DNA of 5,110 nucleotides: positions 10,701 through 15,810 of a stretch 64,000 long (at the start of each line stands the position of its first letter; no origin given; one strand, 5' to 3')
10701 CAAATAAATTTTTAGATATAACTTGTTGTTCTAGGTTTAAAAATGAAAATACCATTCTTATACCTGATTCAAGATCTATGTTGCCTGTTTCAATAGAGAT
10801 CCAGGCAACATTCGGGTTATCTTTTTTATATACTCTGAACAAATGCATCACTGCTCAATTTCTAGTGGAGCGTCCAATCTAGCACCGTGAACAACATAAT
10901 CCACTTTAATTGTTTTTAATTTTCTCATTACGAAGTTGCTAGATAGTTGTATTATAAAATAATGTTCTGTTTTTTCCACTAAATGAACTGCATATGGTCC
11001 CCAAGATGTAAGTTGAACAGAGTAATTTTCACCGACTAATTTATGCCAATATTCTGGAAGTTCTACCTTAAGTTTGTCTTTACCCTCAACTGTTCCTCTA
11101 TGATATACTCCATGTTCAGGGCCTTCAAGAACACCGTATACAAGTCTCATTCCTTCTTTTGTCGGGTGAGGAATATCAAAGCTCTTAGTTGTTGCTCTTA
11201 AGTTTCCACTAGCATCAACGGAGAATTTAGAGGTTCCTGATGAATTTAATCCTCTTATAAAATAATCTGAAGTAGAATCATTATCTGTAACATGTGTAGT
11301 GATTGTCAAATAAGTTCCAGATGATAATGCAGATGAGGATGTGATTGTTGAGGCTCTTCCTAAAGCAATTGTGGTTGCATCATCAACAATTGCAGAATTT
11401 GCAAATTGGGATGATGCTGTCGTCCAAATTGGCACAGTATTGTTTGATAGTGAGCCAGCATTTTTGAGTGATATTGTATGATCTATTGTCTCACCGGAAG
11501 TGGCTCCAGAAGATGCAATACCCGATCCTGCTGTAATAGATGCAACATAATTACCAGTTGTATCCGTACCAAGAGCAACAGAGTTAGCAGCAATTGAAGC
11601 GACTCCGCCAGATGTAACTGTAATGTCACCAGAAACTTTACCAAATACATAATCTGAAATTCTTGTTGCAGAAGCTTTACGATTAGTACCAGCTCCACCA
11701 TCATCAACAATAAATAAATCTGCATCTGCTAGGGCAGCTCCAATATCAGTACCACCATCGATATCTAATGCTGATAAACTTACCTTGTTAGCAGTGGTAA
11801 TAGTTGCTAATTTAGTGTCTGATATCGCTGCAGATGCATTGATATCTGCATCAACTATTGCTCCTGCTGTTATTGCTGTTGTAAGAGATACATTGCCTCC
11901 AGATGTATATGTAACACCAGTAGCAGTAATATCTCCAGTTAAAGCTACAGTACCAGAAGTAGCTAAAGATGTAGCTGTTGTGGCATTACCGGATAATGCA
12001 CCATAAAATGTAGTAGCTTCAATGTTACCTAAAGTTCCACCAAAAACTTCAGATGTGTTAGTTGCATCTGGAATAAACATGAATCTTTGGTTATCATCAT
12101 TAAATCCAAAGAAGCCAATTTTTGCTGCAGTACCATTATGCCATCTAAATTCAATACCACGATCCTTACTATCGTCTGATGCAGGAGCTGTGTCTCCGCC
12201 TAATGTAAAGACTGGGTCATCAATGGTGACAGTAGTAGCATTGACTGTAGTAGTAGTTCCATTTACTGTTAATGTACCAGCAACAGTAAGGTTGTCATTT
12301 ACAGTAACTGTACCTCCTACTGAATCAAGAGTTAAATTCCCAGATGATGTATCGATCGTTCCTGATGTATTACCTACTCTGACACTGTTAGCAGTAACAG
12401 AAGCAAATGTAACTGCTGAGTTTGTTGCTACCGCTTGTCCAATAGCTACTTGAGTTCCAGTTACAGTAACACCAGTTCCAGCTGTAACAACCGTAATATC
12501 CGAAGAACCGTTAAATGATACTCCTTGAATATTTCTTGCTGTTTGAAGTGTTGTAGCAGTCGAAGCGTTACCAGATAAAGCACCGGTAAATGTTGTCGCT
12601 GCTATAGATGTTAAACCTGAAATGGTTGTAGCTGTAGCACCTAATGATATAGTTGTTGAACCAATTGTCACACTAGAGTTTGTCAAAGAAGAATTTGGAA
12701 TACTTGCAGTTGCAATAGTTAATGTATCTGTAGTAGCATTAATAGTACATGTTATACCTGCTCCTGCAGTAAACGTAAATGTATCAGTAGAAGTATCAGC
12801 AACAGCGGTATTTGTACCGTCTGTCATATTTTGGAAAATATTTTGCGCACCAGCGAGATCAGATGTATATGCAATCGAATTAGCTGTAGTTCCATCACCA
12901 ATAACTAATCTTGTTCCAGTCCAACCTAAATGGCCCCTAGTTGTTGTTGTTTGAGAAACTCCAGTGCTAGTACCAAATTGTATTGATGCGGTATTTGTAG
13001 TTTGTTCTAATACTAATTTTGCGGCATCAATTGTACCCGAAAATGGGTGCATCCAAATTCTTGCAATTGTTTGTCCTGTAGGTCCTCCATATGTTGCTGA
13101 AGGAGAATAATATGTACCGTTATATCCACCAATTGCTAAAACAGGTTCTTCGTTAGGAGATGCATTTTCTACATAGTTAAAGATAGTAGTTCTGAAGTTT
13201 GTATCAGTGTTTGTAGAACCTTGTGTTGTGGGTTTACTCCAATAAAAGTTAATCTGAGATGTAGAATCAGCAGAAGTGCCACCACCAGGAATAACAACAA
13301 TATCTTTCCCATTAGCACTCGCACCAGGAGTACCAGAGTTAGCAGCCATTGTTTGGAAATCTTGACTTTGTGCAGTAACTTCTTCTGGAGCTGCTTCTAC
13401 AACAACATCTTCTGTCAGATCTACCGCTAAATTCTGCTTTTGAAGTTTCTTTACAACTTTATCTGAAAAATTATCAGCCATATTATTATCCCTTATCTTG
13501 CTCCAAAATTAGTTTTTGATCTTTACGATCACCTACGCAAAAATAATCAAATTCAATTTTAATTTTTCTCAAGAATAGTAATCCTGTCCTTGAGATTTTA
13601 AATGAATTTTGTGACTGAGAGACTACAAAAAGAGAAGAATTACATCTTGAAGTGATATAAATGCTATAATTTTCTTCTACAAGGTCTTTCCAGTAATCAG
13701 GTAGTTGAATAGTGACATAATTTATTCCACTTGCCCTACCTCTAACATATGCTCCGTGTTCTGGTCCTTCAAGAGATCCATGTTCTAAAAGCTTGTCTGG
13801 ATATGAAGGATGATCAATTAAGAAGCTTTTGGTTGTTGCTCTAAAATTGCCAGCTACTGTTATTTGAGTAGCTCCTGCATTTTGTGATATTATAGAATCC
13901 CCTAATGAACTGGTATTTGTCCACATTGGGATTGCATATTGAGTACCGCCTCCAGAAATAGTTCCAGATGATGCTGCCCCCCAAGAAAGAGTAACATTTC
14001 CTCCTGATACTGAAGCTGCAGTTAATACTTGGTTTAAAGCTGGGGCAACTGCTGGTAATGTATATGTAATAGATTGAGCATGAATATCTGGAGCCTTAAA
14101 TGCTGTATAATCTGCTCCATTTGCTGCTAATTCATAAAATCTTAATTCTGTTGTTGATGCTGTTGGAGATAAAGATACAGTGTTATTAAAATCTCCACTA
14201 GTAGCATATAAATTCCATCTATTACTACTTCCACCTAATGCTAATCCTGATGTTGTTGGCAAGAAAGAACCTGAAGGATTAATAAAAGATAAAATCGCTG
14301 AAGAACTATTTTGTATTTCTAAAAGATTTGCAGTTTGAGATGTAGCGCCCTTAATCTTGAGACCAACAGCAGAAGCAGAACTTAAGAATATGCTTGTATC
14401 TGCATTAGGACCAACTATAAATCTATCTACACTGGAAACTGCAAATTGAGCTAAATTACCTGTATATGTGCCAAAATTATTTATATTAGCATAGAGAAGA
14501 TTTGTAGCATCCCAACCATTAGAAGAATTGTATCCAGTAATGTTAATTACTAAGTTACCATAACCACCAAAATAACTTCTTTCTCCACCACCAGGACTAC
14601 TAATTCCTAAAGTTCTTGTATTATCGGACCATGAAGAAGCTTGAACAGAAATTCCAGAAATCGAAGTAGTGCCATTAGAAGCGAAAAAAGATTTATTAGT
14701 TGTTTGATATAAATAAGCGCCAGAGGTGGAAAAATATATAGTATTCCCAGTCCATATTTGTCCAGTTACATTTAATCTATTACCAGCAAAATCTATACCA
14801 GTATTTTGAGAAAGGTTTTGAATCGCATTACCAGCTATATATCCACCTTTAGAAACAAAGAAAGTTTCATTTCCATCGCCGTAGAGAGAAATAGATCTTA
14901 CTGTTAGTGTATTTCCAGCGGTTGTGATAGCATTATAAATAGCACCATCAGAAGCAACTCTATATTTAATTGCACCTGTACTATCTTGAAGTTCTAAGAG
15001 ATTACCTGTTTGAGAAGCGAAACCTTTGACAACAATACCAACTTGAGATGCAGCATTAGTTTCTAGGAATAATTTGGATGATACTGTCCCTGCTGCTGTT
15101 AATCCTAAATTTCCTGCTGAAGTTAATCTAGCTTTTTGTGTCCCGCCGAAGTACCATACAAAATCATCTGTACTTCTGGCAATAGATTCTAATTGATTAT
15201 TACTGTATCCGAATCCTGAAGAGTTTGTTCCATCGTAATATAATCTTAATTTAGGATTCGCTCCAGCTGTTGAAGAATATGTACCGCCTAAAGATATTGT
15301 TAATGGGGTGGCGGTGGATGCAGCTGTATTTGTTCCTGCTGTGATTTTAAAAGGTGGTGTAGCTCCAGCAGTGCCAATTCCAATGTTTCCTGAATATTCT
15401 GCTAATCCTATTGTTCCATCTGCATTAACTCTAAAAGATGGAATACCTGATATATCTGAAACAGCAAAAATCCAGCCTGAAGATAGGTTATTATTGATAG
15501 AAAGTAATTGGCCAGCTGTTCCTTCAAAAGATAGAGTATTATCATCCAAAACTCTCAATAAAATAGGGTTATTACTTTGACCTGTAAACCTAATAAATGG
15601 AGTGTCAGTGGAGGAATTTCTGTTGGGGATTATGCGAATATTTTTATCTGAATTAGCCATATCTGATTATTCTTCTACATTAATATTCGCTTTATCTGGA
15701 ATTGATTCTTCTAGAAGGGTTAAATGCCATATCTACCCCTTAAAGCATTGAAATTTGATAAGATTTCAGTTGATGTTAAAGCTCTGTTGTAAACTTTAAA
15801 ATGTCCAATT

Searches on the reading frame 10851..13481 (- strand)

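Call 14: search_protein_families(library=phrogs, proteins=[window:10851-13481:-], max_evalue=0.00001)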
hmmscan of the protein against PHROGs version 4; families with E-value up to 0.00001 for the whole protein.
window:10851-13481:- (877 aa): 4 families
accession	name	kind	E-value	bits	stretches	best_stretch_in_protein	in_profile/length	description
phrog_697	-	head and packaging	6e-42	144.2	1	376-490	1232-1348/2079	structural protein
phrog_17490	-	unknown function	5.8e-22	79.4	1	763-871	130-233/266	-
phrog_28536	-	unknown function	4.7e-20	72.9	1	758-871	88-198/224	-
phrog_15769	-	unknown function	9.2e-10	38.8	1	432-578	418-559/560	-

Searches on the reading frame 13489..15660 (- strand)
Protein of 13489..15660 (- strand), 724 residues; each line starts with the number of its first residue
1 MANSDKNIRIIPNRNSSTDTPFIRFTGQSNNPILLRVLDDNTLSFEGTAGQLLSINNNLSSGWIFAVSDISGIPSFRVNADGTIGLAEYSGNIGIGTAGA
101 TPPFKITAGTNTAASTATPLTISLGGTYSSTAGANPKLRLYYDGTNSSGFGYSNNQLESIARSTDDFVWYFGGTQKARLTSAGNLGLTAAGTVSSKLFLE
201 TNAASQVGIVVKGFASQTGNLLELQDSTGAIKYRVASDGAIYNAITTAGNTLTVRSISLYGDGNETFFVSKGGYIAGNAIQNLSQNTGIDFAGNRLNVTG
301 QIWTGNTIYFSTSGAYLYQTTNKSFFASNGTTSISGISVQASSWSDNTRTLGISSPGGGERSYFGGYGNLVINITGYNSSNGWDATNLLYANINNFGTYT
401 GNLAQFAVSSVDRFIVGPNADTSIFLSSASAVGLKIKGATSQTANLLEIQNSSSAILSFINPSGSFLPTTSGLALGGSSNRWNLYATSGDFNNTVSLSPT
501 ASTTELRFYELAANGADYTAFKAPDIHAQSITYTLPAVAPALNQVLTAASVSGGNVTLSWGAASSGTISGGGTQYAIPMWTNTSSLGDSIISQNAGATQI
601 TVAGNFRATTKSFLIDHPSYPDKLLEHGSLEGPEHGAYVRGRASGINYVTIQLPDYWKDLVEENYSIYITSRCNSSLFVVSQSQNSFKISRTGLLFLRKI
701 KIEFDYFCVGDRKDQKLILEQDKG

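Call 14: search_protein_families(library=phrogs, proteins=[window:13489-15660:-], max_evalue=0.00001)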
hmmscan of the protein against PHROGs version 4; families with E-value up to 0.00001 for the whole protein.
window:13489-15660:- (724 aa): 2 families
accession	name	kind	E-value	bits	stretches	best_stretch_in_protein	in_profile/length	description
phrog_17490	-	unknown function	2.2e-14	54.5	1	605-721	125-240/266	-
phrog_28536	-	unknown function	1.8e-13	51.3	1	584-722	69-206/224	-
